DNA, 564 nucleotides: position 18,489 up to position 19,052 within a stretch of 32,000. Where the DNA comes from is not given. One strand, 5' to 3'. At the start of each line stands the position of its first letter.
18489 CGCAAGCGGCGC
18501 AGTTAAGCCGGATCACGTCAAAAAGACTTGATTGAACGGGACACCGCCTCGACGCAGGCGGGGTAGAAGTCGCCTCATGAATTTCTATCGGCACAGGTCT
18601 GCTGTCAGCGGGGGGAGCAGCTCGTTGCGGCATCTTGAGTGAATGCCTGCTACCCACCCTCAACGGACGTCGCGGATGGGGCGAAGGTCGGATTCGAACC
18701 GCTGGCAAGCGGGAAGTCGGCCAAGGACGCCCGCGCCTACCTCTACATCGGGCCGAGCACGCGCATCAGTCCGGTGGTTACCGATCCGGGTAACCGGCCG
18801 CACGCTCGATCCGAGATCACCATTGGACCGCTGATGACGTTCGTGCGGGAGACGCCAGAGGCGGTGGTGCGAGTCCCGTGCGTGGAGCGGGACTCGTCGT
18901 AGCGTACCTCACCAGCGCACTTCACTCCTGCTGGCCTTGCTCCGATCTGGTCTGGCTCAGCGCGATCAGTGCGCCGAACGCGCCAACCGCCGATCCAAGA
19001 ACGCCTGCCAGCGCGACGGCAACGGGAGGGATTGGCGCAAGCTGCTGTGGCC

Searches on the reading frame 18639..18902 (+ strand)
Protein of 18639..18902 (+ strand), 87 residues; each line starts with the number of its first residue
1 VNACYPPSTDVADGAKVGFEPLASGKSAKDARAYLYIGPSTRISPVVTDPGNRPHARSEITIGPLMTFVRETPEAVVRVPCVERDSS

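Call 12: search_protein_families(library=pfam, proteins=[window:18639-18902:+], max_evalue=0.01)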
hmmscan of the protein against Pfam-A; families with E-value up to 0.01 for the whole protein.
window:18639-18902:+ (87 aa): 0 families

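Call 13: find_homologous_proteins(query=window:18639-18899:+, max_evalue=1)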
Query window:18639-18899:+ (87 aa): 56 proteins with E <= 1 among 58 candidates.
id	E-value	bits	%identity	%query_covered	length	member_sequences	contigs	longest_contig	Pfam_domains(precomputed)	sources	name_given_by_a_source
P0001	4.5e-51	188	100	100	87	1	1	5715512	-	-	-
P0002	3.0e-38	147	84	95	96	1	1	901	-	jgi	jgi:hypothetical protein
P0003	2.7e-32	128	77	97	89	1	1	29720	-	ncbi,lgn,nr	ncbi:hypothetical protein ASF56_24350 [Methylobacterium sp. Leaf122]|nr:hypothetical protein ASF56_2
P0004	1.8e-31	126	82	84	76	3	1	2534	-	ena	-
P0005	7.2e-31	124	83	80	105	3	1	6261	-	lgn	-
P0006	2.9e-30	122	85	82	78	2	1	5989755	-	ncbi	ncbi:hypothetical protein DHODJN_20560 [Methylorubrum extorquens]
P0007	5.1e-30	121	92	72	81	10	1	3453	-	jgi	jgi:hypothetical protein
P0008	2.4e-28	116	79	84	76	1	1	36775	-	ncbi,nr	ncbi:hypothetical protein FHU13_005488 [Methylobacterium sp. R2-1]|nr:hypothetical protein [Methylob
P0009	1.7e-27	113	82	82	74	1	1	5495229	-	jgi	jgi:hypothetical protein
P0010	4.8e-27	112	83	76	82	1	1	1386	-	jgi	jgi:hypothetical protein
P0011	5.4e-27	112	83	75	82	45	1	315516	-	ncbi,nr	ncbi:hypothetical protein ASF59_15460 [Methylobacterium sp. Leaf121]|nr:hypothetical protein ASF59_1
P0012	6.8e-27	111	86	72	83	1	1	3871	-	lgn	-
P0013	8.5e-27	111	89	70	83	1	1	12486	-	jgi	jgi:hypothetical protein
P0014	2.1e-26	110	86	72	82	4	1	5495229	-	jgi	jgi:hypothetical protein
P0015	2.2e-26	110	86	72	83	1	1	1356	-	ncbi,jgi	jgi:hypothetical protein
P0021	3.8e-25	106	83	72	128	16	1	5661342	-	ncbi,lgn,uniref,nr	ncbi:hypothetical protein [Methylorubrum extorquens]|uniref:hypothetical protein n=1 Tax=Methylorubr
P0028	2.0e-24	103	86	66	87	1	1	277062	-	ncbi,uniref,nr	ncbi:hypothetical protein [Methylorubrum extorquens]|uniref:hypothetical protein n=1 Tax=Methylorubr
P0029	2.1e-24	103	79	72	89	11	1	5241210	-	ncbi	ncbi:hypothetical protein [Methylorubrum populi]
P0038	2.5e-22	97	81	67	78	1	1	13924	-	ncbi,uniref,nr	ncbi:hypothetical protein [Methylorubrum extorquens]|uniref:hypothetical protein n=1 Tax=Methylorubr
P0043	3.6e-21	93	81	67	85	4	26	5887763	-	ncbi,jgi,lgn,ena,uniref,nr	ncbi:hypothetical protein ACWFZ6_23775 [Methylorubrum extorquens]|jgi:hypothetical protein|uniref:hy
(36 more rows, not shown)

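Call 19: find_encoding_contigs(protein=P0006, flank=8000, max_places=4)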
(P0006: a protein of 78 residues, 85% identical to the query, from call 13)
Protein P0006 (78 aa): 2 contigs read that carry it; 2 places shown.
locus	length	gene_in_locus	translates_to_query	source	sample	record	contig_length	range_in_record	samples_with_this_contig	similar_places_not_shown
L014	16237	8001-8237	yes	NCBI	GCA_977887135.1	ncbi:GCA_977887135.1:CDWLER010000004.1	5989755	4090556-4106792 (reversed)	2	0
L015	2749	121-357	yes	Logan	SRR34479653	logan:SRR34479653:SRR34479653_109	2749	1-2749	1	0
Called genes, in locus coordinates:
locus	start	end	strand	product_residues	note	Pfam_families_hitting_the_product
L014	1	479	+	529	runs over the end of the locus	PF00999:Na_H_Exchanger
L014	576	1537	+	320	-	PF13384:HTH_23 (weak), PF13518:HTH_28 (weak), PF13358:DDE_3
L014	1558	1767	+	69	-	-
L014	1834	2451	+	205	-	-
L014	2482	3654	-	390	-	PF03631:Virul_fac_BrkB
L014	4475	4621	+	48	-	-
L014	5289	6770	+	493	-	PF13400:Tad (weak), PF13519:VWA_2 (faint), PF00092:VWA (weak)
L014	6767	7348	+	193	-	PF07811:TadE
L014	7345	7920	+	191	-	PF07811:TadE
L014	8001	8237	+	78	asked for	-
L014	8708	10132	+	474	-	PF13400:Tad (weak)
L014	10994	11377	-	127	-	PF07366:SnoaL, PF12680:SnoaL_2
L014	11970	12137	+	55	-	-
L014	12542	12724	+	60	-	-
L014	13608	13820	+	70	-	-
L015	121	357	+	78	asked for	-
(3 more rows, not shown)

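Call 22: find_encoding_contigs(protein=P0043, flank=6000, max_places=8)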
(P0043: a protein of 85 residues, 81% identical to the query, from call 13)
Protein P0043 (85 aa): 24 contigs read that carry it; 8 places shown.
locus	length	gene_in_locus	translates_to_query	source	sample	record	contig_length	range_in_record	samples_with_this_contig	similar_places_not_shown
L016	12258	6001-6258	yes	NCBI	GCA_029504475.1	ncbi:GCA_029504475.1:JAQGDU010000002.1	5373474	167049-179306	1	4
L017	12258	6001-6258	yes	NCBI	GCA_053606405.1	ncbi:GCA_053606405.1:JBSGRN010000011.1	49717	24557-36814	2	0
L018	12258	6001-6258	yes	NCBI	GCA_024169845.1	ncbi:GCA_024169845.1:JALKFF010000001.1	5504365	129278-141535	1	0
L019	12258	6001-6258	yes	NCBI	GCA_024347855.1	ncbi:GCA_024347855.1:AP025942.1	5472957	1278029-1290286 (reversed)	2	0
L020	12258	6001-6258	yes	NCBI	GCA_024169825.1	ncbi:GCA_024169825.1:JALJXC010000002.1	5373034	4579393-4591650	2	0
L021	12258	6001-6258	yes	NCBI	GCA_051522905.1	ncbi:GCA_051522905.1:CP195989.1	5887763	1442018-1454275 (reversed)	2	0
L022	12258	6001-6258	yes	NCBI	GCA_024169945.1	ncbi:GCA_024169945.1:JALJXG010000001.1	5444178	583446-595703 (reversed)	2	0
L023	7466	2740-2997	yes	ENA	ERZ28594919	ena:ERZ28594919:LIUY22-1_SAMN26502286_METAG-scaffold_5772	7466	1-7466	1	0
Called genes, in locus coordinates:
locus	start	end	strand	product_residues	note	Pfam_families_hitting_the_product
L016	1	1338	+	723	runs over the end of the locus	PF00512:HisKA, PF02518:HATPase_c, PF00072:Response_reg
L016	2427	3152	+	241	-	-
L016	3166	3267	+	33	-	-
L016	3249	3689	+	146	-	-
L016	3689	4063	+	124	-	-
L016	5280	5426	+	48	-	-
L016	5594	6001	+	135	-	PF05443:ROS_MUCR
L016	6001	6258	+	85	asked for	-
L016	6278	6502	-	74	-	-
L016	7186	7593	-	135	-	PF13560:HTH_31, PF01381:HTH_3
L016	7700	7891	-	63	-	-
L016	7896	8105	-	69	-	-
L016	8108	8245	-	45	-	-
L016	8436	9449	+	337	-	PF01548:DEDD_Tnp_IS110, PF02371:Transposase_20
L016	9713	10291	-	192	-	PF13604:AAA_30 (weak)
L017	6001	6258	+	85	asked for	-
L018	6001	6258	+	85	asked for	-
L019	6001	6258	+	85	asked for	-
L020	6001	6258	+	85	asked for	-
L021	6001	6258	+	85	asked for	-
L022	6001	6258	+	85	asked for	-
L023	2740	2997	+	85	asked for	-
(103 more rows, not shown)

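Call 23: find_encoding_contigs(protein=P0011, flank=6000, max_places=6)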
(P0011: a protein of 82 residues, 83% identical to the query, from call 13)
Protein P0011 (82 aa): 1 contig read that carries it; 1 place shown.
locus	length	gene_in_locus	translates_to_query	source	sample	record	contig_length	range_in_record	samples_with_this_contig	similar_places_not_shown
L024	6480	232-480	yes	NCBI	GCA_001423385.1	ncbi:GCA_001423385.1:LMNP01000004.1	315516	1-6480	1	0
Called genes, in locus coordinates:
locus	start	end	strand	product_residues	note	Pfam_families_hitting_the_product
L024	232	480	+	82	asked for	-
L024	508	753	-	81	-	-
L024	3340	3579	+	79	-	PF21834:DUF6894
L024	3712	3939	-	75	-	-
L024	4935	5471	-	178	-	-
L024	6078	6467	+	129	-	-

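Call 36: search_protein_families(library=phrogs, proteins=[window:18639-18902:+], max_evalue=0.01)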
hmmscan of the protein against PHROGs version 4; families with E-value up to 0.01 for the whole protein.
window:18639-18902:+ (87 aa): 0 families

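Call 47: search_dna_similar(query=P0011, collection=phages, mode=protein, max_evalue=0.01)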
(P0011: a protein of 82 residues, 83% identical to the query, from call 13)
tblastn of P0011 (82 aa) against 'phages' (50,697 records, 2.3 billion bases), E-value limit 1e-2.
No match.

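Call 49: find_related_loci(query=A6, collection=viral_contigs, flank=10000)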
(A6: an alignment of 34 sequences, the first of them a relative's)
Query A6 (82 aa) in viral_contigs; peptide patterns used: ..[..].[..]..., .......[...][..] (x = any residue, [..] = any of these).
29 stretches matched a pattern; 2 encode a relative of the query (tblastn E <= 1e-3); 2 distinct loci.
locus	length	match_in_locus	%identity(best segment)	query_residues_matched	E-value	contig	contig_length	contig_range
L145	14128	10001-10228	91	1-76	2e-45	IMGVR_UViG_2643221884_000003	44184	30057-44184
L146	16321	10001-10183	85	14-74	1e-31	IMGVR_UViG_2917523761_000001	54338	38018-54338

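Call 54: predict_structure(alignment_id=A6)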
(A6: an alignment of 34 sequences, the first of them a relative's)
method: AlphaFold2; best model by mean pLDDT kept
length: 82 residues; sequences in the alignment: 34
mean_pLDDT: 60.1   pTM: 0.34
mean pLDDT of the five models: 60.1, 60.1, 57.0, 54.3, 51.1
residues with pLDDT >= 90: 0; 70-90: 31; 50-70: 25; < 50: 26
segments of 3 or more residues with pLDDT < 50: 57-82
pLDDT, mean of each block of 10 residues (from residue 1): 74 79 77 64 56 51 40 42 45
secondary structure, 60 per line:
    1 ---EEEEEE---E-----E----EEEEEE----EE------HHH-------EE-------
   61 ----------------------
elements in order: E4-9 E24-29

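Call 59: search_protein_families(library=padloc, proteins=[window:18639-18902:+], max_evalue=0.01)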
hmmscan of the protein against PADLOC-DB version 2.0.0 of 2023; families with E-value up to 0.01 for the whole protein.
window:18639-18902:+ (87 aa): 0 families

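Call 63: find_encoding_contigs(protein=P0021, flank=8000, max_places=2)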
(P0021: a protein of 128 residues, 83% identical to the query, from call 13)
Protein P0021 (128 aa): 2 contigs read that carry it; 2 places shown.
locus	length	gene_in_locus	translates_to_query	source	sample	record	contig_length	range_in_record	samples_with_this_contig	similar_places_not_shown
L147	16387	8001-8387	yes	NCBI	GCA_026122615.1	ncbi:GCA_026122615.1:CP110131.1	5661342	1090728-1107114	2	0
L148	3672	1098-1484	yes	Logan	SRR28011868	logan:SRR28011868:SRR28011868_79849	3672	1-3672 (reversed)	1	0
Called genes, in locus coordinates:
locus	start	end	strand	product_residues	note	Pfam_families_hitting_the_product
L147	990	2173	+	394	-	PF01527:HTH_Tnp_1, PF13276:HTH_21, PF00665:rve, PF13683:rve_3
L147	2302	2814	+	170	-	PF11684:DUF3280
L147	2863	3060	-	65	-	-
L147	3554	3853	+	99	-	-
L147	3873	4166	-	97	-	PF20132:DUF6522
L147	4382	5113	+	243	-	-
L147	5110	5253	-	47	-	-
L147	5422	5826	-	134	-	PF13560:HTH_31 (weak), PF12844:HTH_19 (weak), PF13443:HTH_26 (weak), PF01381:HTH_3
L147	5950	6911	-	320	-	PF13384:HTH_23, PF13518:HTH_28 (weak), PF13592:HTH_33 (faint), PF13358:DDE_3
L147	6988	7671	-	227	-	PF00565:SNase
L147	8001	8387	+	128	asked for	-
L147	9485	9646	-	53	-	PF13545:HTH_Crp_2 (weak)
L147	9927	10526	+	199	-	PF09361:Phasin_2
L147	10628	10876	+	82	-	-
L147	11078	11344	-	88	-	-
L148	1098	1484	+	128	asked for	-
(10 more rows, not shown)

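Call 64: find_encoding_contigs(protein=P0029, flank=8000, max_places=2)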
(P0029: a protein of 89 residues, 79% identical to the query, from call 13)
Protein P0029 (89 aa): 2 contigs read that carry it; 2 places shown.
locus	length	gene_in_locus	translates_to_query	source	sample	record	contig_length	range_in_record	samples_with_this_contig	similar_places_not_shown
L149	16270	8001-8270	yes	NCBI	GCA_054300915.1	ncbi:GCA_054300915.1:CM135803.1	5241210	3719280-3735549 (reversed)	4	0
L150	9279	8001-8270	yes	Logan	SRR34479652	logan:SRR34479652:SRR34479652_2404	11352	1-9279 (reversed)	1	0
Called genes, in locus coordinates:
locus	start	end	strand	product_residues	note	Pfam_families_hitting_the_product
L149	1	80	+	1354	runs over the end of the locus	-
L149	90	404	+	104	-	-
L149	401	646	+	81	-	-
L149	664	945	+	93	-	-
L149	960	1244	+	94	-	-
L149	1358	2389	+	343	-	-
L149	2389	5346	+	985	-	-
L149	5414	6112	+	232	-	PF01471:PG_binding_1, PF09374:PG_binding_3 (faint), PF05257:CHAP (weak)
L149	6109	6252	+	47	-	-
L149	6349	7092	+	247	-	-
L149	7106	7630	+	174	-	-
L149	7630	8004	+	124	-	-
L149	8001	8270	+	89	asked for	-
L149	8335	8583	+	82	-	PF21834:DUF6894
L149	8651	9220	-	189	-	-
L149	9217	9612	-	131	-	-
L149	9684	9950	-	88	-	-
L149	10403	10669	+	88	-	PF01649:Ribosomal_S20p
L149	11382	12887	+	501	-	PF11638:DnaA_N, PF00308:Bac_DnaA, PF01695:IstB_IS21 (weak), PF08299:Bac_DnaA_C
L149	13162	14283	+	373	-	PF00712:DNA_pol3_beta, PF02767:DNA_pol3_beta_2, PF02768:DNA_pol3_beta_3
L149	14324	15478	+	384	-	PF02463:SMC_N, PF13304:AAA_21 (weak)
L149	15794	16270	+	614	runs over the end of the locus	PF00270:DEAD, PF00271:Helicase_C, PF16124:RecQ_Zn_bind, PF09382:RQC, PF00570:HRDC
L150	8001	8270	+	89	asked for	-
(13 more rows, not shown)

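Call 65: find_encoding_contigs(protein=P0014, flank=8000, max_places=2)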
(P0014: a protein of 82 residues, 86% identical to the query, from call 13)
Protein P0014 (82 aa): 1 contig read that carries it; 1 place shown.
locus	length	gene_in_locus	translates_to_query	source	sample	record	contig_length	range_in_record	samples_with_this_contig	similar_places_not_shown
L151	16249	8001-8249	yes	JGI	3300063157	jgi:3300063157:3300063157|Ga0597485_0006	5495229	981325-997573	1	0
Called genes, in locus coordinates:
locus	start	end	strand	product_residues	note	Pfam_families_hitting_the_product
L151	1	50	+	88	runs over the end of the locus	-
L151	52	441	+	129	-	-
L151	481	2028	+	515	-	PF02384:N6_Mtase (weak), PF07669:Eco57I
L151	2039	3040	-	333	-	PF06616:BsuBI_PstI_RE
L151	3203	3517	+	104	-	PF18755:RAMA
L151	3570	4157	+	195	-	-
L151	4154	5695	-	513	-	-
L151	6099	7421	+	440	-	-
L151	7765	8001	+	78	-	-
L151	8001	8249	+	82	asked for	-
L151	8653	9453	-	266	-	PF00027:cNMP_binding, PF13545:HTH_Crp_2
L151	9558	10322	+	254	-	PF00027:cNMP_binding, PF13545:HTH_Crp_2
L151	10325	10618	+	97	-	-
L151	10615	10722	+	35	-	-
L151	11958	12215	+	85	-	PF21834:DUF6894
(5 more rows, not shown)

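Call 70: search_protein_representatives(alignment_id=A6)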
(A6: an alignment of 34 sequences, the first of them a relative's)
Query: 34 sequences, 82 profile positions. Proteins with E-value up to 0.001 (for the whole library): 34; up to 1e-10: 26; up to 1e-30: 5. The best 34 are listed.
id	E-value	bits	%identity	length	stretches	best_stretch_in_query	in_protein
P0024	1.7e-43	162.3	-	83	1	1-80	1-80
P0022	1.1e-40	153.3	-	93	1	3-77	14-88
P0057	2.3e-32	126.6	-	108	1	15-80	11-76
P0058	4.7e-32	125.6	-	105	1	13-78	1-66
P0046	4.1e-31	122.6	-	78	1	21-79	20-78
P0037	9.0e-30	118.3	-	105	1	16-80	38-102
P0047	1.6e-29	117.5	-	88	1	21-79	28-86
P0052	3.3e-29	116.5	-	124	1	2-80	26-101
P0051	2.1e-28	113.9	-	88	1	3-62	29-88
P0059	9.0e-24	99.1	-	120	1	3-79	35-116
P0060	2.1e-22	94.7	-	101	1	3-65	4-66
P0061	1.7e-21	91.8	-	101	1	3-78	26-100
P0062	3.9e-21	90.6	-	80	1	1-79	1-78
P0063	7.0e-21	89.8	-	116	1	5-67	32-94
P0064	7.0e-19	83.4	-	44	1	38-79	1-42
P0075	8.9e-10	54.2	-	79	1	1-79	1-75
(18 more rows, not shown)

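Call 72: find_encoding_contigs(protein=P0062, flank=6000, max_places=3)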
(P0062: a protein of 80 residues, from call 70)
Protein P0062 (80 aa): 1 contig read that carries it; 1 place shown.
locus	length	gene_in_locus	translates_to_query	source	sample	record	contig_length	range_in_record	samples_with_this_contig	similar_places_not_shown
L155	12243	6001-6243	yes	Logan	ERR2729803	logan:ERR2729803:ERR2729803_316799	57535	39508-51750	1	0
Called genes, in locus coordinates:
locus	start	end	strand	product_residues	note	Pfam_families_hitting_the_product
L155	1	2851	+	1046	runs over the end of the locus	-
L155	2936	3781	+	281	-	PF00182:Glyco_hydro_19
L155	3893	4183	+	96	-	PF23987:Phage_holin_10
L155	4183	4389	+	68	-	-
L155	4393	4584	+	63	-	-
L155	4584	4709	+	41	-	-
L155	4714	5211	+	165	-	-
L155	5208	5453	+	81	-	-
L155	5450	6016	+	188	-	-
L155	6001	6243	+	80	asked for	-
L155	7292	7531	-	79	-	-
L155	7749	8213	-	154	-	PF03741:TerC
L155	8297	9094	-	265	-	PF02498:Bro-N, PF03374:ANT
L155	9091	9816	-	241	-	-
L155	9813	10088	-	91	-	-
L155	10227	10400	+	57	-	-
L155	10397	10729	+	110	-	PF07798:CCDC90-like (weak)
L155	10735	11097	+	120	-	-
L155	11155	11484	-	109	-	-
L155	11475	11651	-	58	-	-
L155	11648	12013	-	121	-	-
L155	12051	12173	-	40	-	-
